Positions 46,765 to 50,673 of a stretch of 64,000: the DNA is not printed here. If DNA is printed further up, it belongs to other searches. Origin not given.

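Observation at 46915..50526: Island-borne 1203-aa DUF4062(TIR-like)-helical repeat-PIN protein: candidate novel single-gene defence system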

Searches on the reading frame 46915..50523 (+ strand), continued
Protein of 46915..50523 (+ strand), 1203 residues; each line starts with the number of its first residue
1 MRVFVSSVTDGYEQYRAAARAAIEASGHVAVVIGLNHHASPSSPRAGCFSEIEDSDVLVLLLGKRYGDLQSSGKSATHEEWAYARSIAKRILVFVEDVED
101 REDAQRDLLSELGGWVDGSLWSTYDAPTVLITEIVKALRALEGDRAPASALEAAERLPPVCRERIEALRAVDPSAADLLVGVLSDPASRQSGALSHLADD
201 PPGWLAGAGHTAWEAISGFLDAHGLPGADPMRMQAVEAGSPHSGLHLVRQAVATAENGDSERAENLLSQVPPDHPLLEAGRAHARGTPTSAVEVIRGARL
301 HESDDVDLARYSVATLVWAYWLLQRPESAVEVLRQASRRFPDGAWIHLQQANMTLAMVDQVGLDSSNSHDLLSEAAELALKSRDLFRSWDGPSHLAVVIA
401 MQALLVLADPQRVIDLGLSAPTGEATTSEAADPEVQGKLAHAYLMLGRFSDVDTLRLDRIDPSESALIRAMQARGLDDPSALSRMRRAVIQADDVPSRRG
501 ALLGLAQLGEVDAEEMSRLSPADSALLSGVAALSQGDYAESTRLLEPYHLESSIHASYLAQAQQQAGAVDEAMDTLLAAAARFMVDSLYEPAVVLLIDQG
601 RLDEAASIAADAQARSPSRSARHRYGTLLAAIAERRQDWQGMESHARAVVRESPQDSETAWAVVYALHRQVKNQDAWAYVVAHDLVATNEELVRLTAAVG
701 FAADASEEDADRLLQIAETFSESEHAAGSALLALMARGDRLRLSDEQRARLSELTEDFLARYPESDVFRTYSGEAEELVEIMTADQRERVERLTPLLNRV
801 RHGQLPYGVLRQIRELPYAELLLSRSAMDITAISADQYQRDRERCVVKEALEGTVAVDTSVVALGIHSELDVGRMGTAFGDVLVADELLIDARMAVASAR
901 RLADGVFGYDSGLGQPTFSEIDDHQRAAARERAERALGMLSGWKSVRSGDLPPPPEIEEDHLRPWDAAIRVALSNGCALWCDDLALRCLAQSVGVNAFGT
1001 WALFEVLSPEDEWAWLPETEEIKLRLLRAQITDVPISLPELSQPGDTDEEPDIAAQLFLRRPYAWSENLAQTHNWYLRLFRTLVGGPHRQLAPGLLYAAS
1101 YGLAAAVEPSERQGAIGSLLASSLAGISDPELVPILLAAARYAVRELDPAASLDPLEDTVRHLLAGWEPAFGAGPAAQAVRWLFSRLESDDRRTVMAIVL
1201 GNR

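Call 40: search_solved_structures(query=A1, max_evalue=10)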
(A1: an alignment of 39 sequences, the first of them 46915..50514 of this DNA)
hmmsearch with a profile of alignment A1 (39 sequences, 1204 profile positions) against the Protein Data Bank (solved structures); distinct sequences matched with E-value up to 10: 7.
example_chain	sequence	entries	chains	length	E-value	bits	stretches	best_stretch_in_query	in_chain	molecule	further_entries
10wc_A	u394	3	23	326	1.6e-08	36.2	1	2-197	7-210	KpSwz DUF4062 | KpSwz | KpSwz TIR/DUF4062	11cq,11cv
8zht_B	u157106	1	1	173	0.016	16.3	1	527-612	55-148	Tetratricopeptide repeat protein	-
11gz_A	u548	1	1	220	0.093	13.7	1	43-87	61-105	Telomerase protein component 1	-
8ff9_A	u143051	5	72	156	0.15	13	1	977-1033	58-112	Probable dna-binding stress protein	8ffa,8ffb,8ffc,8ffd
2wqh_A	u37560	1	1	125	0.19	12.7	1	529-622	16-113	CTPR3Y3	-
1na0_A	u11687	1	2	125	0.43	11.6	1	529-622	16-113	designed protein CTPR3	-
2cu5_A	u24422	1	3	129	0.53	11.2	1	331-398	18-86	Conserved Hypothetical Protein TT1486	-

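Call 48: search_protein_families(library=phrogs, proteins=[window:46915-50523:+], max_evalue=0.01)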
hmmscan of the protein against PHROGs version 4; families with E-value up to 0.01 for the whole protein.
window:46915-50523:+ (1203 aa): 2 families
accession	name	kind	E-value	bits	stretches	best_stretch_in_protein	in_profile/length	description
phrog_15411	-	unknown function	3.5e-07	30.9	1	48-98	51-101/333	-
phrog_9489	-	unknown function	0.0078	16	0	35-96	49-111/458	-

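Call 50: find_encoding_contigs(protein=P0001, flank=10000, max_places=3)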
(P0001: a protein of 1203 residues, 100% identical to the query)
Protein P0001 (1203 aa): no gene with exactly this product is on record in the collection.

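Call 51: find_encoding_contigs(protein=P0002, flank=10000, max_places=3)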
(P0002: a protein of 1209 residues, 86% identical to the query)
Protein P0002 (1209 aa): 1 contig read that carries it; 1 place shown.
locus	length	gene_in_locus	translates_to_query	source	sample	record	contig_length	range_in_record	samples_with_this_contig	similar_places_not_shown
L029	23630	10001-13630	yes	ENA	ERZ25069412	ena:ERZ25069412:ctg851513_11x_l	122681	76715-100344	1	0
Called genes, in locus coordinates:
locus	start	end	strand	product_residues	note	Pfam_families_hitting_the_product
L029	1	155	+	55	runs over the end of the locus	PF09954:DUF2188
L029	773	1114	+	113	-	-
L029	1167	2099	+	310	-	PF14088:DUF4268 (weak)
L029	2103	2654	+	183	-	PF22784:PTP-SAK, PF22785:Tc-R-P, PF00782:DSPc, PF22741:PTP-NADK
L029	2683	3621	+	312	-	PF03747:ADP_ribosyl_GH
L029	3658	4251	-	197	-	-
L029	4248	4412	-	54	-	-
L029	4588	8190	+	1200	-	PF00176:SNF2-rel_dom, PF00270:DEAD, PF04851:ResIII, PF00271:Helicase_C, PF13020:NOV_C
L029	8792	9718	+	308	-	-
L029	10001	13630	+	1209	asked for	PF13271:DUF4062, PF20698:PIN-TPR-GreABC (weak)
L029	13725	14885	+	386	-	-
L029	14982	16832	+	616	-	PF06634:DUF1156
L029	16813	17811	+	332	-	-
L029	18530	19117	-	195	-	-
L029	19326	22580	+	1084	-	PF18731:HEPN_Swt1, PF04465:DUF499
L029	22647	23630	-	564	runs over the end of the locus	PF13304:AAA_21, PF13175:AAA_15 (weak)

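Call 52: find_encoding_contigs(protein=P0007, flank=10000, max_places=2)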
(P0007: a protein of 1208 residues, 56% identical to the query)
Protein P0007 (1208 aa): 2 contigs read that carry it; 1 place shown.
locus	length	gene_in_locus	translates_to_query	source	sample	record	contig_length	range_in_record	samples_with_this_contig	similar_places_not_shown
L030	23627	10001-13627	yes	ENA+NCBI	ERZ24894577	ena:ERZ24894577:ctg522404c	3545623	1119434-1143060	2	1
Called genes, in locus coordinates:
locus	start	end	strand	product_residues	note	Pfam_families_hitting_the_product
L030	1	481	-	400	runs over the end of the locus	PF01321:Creatinase_N, PF00557:Peptidase_M24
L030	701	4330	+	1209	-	PF04851:ResIII, PF00176:SNF2-rel_dom, PF00270:DEAD, PF00271:Helicase_C, PF13020:NOV_C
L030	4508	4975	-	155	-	-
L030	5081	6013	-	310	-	-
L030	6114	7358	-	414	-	PF02661:Fic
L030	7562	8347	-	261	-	PF14355:Abi_C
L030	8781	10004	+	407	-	PF02661:Fic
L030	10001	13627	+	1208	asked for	PF13271:DUF4062, PF20698:PIN-TPR-GreABC (weak)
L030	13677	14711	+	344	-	-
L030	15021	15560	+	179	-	-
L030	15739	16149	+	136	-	-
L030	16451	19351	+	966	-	PF06634:DUF1156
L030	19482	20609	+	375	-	PF00145:DNA_methylase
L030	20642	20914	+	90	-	PF13589:HATPase_c_3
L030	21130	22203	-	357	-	PF13391:HNH_2 (weak)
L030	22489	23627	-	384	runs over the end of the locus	PF04024:PspC, PF13581:HATPase_c_2 (weak), PF02518:HATPase_c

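Call 53: find_encoding_contigs(protein=P0021, flank=10000, max_places=2)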
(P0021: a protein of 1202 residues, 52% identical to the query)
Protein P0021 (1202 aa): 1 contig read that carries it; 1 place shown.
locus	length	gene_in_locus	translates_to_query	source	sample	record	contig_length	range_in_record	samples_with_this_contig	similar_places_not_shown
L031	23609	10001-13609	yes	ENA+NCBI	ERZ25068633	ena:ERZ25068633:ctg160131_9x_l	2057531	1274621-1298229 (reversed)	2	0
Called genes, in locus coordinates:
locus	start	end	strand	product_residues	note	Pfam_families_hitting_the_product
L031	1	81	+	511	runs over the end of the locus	-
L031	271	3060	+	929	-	PF06634:DUF1156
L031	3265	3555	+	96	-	PF24250:HVO_2718 (weak), PF13560:HTH_31, PF12844:HTH_19 (weak), PF01381:HTH_3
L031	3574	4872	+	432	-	PF13657:Couple_hipA, PF07804:HipA_C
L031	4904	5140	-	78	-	PF01402:RHH_1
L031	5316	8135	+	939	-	PF06634:DUF1156, PF02086:MethyltransfD12 (faint)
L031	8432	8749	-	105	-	-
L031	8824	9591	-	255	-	-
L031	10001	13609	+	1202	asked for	PF13271:DUF4062, PF25058:ARM_TT21 (faint), PF20698:PIN-TPR-GreABC (weak)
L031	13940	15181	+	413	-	PF13175:AAA_15 (faint), PF02463:SMC_N (faint), PF13304:AAA_21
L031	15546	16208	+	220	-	PF00005:ABC_tran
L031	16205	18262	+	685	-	-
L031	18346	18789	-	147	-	PF01610:DDE_Tnp_ISL3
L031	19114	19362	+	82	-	-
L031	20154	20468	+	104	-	-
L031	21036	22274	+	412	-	PF02720:DUF222, PF01844:HNH (weak)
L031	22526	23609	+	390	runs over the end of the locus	PF02661:Fic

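Call 54: predict_structure(alignment_id=A1)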
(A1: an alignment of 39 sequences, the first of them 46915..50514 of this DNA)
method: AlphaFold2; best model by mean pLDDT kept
length: 1200 residues; sequences in the alignment: 39
mean_pLDDT: 87.0   pTM: 0.60
mean pLDDT of the five models: 87.0, 85.5, 83.8, 82.9, 82.9
residues with pLDDT >= 90: 601; 70-90: 516; 50-70: 60; < 50: 23
segments of 3 or more residues with pLDDT < 50: 35-43, 115-118, 145-148, 957-960
pLDDT, mean of each block of 10 residues (from residue 1): 80 82 76 50 66 86 83 84 82 87 86 55 81 79 52 84 91 89 86 85 87 93 89 92 92 90 93 92 93 94 91 95 93 93 92 90 71 94 94 95 88 91 88 95 90 90 93 92 95 88 93 89 94 95 94 91 93 93 82 90 91 78 89 88 92 84 94 88 86 88 69 89 88 75 83 90 74 69 86 87 87 83 87 91 96 96 95 95 94 89 81 87 88 95 84 51 80 93 93 93 93 89 92 87 61 87 88 92 87 93 91 94 88 94 90 91 92 91 94 93
secondary structure, 60 per line:
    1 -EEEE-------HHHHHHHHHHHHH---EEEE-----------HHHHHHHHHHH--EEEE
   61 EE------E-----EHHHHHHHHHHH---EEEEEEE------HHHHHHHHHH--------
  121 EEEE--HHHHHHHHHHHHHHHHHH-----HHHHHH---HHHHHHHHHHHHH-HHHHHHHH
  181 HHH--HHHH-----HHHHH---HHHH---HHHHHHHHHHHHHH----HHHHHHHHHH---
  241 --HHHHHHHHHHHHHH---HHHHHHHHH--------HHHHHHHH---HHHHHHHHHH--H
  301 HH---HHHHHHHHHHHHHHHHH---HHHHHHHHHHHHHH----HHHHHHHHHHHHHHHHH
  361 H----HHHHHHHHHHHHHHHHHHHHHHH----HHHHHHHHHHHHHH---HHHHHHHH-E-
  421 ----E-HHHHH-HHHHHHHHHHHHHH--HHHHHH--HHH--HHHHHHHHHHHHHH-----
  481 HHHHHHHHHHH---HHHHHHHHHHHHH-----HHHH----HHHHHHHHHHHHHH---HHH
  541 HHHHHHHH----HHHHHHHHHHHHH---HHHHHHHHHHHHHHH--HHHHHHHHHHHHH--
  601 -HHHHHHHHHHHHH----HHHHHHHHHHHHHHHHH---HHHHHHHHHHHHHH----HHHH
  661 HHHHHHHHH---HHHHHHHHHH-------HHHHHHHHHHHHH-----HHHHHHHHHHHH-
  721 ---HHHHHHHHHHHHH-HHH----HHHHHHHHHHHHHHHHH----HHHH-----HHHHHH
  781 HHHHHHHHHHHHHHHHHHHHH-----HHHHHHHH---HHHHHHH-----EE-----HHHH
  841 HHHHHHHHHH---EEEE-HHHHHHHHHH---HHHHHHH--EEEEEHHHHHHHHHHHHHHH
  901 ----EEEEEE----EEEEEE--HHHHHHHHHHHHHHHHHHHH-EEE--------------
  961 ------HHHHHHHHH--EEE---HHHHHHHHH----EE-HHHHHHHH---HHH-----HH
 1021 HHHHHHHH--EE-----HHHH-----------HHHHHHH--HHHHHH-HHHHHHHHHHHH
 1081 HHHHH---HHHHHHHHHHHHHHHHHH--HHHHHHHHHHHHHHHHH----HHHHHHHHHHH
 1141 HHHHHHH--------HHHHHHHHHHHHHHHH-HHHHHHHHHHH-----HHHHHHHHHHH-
elements in order (helices of 4 or more, strands of 3 or more residues): E2-5 H13-25 E29-32 H44-54 E57-62 H76-86 E90-96 H103-112 E121-124 H127-144 H150-155 H159-171 H173-183 H186-189 H195-199 H203-206 H210-223 H228-237 H243-256 H260-268 H277-284 H288-297 H306-322 H326-339 H344-361 H366-388 H393-406 H410-417 H427-431 H433-446 H449-454 H462-475 H481-491 H495-507 H513-516 H521-534 H538-548 H553-565 H569-583 H586-598 H602-614 H619-635 H639-652 H657-669 H673-682 H690-702 H708-719 H724-736 H745-761 H766-769 H775-801 H807-814 H818-824 H837-850 E854-857 H859-868 H872-878 E881-885 H886-900 E905-910 E915-920 H923-942 E944-946 H967-975 E978-980 H984-992 H1000-1007 H1019-1028 H1038-1041 H1053-1059 H1062-1067 H1069-1085 H1089-1106 H1109-1125 H1130-1147 H1156-1171 H1173-1183 H1189-1199

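Call 58: fold_search(model_id=the predicted structure, library=pdb)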
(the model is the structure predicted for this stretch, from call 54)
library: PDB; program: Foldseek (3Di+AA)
matches with E <= 10: 1650; with E <= 0.001: 118
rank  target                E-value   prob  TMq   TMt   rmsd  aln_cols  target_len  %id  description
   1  8fgw_D                8.3e-08  1.00  0.22  0.20  24.9      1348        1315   13  Human IFT-A complex structures provide molecular insights into ciliary transport (released 2023-02-22)
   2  9g8r_B                1.6e-07  1.00  0.17  0.18  34.8      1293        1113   12  human SKI7-SKI238 complex in the open state (released 2024-10-16)
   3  7qdr_B                2.5e-07  1.00  0.17  0.17  34.5      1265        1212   11  Apo human SKI complex in the closed state (released 2022-02-02)
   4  7qdz_B                2.8e-07  1.00  0.18  0.19  33.6      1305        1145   11  80S-bound human SKI complex in the closed state (released 2022-02-09)
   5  8bbg_D                3.9e-07  1.00  0.25  0.24  20.2      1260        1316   12  Structure of the IFT-A complex; anterograde IFT-A train model (released 2022-12-21)
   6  9rtt_Q                4.1e-07  1.00  0.16  0.19  35.4       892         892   13  Activated Elongation Complex with IWS1 and ELOF1 (released 2025-09-03)
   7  7qds_B                1.1e-06  1.00  0.17  0.19  31.3      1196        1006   12  Apo human SKI complex in the open state (released 2022-02-02)
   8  7yeh_A                1.5e-06  1.00  0.17  0.19  18.3       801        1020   14  Cryo-EM structure of human OGT-OGA complex (released 2023-07-12)
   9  9hvq_Q                2.2e-06  1.00  0.20  0.25  23.5      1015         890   12  Structure of the transcribing Pol II-DSIF-PAF-SPT6-RECQL5 complex (released 2025-07-16)
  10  8a3t_J                2.6e-06  1.00  0.16  0.34  14.7       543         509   13  S. cerevisiae APC/C-Cdh1 complex (released 2022-08-31)
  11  6af0_A                2.6e-06  1.00  0.18  0.23  22.9      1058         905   12  Structure of Ctr9, Paf1 and Cdc73 ternary complex from Myceliophthora thermophila (released 2018-09-19)
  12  8j8p_C                2.7e-06  1.00  0.20  0.25  29.8       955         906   12  Structure of the four-component Paf1 complex from Saccharomyces eubayanus (released 2023-05-24)
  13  4buj_B                2.7e-06  1.00  0.19  0.17  24.0      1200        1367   11  Crystal structure of the S. cerevisiae Ski2-3-8 complex (released 2013-08-28)
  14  7dkh_A                3.5e-06  1.00  0.19  0.23  20.6      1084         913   10  Crystal structure of the Ctr9/Paf1/Cdc73/Rtf1 quaternary complex (released 2021-11-24)
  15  7dkh_I                4.2e-06  1.00  0.20  0.25  31.0       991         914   13  Crystal structure of the Ctr9/Paf1/Cdc73/Rtf1 quaternary complex (released 2021-11-24)
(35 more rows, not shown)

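Call 64: find_encoding_contigs(protein=P0022, flank=10000, max_places=2)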
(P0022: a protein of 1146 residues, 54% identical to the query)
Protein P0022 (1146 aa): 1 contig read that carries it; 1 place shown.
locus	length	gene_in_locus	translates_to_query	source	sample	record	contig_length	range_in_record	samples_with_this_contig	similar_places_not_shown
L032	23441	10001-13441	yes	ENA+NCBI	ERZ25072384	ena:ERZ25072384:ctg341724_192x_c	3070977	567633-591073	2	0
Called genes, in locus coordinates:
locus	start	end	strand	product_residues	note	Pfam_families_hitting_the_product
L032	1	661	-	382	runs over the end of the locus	PF01321:Creatinase_N, PF00557:Peptidase_M24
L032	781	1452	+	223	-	-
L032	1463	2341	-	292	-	PF00126:HTH_1, PF03466:LysR_substrate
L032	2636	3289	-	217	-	PF00072:Response_reg, PF08281:Sigma70_r4_2, PF00196:GerE, PF04545:Sigma70_r4 (weak)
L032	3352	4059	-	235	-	PF01135:PCMT, PF00398:RrnaAD (weak)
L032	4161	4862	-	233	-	PF12900:Pyridox_ox_2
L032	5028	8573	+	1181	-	PF00176:SNF2-rel_dom, PF00270:DEAD, PF04851:ResIII, PF00271:Helicase_C, PF13020:NOV_C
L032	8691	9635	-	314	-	-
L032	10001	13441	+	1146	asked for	PF20698:PIN-TPR-GreABC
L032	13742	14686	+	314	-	-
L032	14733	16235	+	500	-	-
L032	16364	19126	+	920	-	PF06634:DUF1156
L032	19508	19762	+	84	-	PF02604:PhdYeFM_antitox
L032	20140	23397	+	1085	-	PF18731:HEPN_Swt1, PF04465:DUF499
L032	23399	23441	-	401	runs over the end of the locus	PF01321:Creatinase_N, PF00557:Peptidase_M24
